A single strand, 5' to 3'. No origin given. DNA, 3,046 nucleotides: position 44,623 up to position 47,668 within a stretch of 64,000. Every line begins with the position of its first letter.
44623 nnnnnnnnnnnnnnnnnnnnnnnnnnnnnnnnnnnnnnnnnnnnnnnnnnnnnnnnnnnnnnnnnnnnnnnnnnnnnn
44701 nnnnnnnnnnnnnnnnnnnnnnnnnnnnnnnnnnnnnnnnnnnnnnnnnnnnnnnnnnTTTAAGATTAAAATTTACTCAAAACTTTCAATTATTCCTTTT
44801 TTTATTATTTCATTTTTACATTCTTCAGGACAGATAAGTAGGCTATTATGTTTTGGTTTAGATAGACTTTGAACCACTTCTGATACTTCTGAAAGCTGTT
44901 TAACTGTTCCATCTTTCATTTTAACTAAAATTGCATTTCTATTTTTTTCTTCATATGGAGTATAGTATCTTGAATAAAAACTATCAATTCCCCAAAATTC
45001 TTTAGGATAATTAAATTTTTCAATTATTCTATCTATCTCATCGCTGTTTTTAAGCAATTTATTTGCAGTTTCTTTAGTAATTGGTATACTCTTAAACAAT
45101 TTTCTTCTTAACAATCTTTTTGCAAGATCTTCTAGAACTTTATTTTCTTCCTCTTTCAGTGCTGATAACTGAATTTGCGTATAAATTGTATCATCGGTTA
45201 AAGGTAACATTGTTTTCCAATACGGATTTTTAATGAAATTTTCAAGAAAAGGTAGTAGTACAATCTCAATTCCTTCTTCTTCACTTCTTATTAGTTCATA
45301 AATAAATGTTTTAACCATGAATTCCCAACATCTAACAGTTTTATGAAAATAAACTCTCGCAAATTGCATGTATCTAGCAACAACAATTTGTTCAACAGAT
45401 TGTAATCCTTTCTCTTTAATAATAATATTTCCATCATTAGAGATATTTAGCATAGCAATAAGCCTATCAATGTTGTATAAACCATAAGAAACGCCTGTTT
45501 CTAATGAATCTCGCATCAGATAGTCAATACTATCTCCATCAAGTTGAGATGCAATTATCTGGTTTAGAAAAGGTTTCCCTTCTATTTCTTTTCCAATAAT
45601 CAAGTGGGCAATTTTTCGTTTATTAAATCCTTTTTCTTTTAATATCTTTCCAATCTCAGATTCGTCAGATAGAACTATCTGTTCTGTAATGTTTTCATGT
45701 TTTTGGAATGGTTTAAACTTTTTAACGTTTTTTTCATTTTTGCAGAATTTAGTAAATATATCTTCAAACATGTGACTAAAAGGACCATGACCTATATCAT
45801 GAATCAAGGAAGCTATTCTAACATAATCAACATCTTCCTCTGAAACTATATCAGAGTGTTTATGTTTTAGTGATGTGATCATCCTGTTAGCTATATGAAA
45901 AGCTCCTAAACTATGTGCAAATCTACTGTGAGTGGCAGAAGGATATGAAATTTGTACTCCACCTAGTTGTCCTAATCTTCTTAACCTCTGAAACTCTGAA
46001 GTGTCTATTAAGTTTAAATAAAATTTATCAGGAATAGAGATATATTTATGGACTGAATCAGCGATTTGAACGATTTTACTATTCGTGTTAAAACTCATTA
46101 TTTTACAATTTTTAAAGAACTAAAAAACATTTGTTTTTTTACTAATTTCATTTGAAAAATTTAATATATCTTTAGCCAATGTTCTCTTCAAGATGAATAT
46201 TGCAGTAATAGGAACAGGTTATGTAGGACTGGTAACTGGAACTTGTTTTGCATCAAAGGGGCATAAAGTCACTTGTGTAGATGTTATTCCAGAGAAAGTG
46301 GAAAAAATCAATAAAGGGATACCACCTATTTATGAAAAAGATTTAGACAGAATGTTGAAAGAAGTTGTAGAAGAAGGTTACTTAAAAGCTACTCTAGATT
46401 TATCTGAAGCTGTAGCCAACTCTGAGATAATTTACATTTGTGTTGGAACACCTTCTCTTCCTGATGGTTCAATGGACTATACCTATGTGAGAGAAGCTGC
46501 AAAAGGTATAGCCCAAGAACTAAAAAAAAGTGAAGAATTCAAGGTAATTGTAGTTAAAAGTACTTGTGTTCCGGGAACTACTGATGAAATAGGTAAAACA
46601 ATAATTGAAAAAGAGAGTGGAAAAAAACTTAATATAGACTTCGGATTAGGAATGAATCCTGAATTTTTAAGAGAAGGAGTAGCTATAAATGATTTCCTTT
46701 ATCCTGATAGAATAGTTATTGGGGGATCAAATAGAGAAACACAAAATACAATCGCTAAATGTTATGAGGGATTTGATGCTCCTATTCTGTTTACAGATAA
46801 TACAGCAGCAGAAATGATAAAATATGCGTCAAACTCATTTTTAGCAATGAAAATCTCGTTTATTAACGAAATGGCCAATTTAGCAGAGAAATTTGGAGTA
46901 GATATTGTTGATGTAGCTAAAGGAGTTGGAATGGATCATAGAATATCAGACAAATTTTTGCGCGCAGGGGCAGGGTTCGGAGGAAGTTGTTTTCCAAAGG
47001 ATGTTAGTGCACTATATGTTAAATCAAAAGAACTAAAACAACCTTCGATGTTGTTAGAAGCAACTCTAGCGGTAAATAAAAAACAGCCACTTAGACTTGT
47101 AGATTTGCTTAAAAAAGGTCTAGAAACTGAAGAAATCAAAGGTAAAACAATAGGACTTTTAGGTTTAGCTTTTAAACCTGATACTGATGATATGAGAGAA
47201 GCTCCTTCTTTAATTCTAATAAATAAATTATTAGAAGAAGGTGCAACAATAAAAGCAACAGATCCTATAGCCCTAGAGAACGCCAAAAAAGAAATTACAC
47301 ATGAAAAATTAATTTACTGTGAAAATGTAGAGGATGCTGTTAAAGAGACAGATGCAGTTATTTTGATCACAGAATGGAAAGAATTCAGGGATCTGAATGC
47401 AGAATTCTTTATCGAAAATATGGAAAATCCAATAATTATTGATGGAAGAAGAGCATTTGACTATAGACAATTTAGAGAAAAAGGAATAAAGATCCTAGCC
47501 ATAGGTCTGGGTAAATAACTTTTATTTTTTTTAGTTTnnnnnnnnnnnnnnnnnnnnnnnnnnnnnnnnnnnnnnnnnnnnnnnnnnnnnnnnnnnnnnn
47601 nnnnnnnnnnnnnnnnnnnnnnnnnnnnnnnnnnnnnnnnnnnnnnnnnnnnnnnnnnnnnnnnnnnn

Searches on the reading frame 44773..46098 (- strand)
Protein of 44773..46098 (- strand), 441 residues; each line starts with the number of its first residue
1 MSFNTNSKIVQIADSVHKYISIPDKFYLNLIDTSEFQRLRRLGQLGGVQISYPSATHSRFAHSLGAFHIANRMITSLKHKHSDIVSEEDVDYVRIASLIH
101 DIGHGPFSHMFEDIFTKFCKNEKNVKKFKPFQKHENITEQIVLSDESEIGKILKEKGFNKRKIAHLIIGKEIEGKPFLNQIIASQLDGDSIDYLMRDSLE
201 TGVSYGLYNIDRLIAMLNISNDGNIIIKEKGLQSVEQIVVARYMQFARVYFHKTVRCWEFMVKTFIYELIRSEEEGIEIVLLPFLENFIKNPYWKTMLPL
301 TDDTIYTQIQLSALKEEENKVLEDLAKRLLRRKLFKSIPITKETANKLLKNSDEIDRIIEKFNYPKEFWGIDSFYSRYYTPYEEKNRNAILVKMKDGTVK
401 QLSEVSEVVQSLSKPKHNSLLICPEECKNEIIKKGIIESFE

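Call 52: search_protein_families(library=pfam, proteins=[window:44773-46098:-], max_evalue=0.00001)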
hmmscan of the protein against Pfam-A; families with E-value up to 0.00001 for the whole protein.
window:44773-46098:- (441 aa): 2 families
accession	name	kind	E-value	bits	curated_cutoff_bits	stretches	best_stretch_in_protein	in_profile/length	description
PF19276.4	HD_assoc_2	-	1.7e-13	51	23.1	1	211-274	4-66/222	HD associated region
PF01966.28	HD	-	1.4e-11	45.1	22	1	59-151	1-75/116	HD domain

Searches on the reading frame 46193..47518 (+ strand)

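Call 52: search_protein_families(library=pfam, proteins=[window:46193-47518:+], max_evalue=0.00001)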
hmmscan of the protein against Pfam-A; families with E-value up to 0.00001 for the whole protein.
window:46193-47518:+ (441 aa): 6 families
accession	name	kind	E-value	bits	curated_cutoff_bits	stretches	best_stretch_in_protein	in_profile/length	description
PF03721.20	UDPG_MGDP_dh_N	-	7.9e-63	211.9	27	1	1-187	1-184/187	UDP-glucose/GDP-mannose dehydrogenase family, NAD binding domain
PF00984.24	UDPG_MGDP_dh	-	6.4e-35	119.6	25.4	1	205-296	2-93/94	UDP-glucose/GDP-mannose dehydrogenase family, central domain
PF03720.21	UDPG_MGDP_dh_C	-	9.3e-32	109.9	30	1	322-423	2-102/103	UDP-glucose/GDP-mannose dehydrogenase family, UDP binding domain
PF03807.23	F420_oxidored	-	2.7e-10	41.2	21.6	0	342-417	14-90/94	NADP oxidoreductase coenzyme F420-dependent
PF03446.21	NAD_binding_2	-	1.1e-07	32.4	21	0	2-140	1-110/161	NAD binding domain of 6-phosphogluconate dehydrogenase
PF01210.29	NAD_Gly3P_dh_N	-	1.4e-06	28.8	23.1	0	2-89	1-82/158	NAD-dependent glycerol-3-phosphate dehydrogenase N-terminus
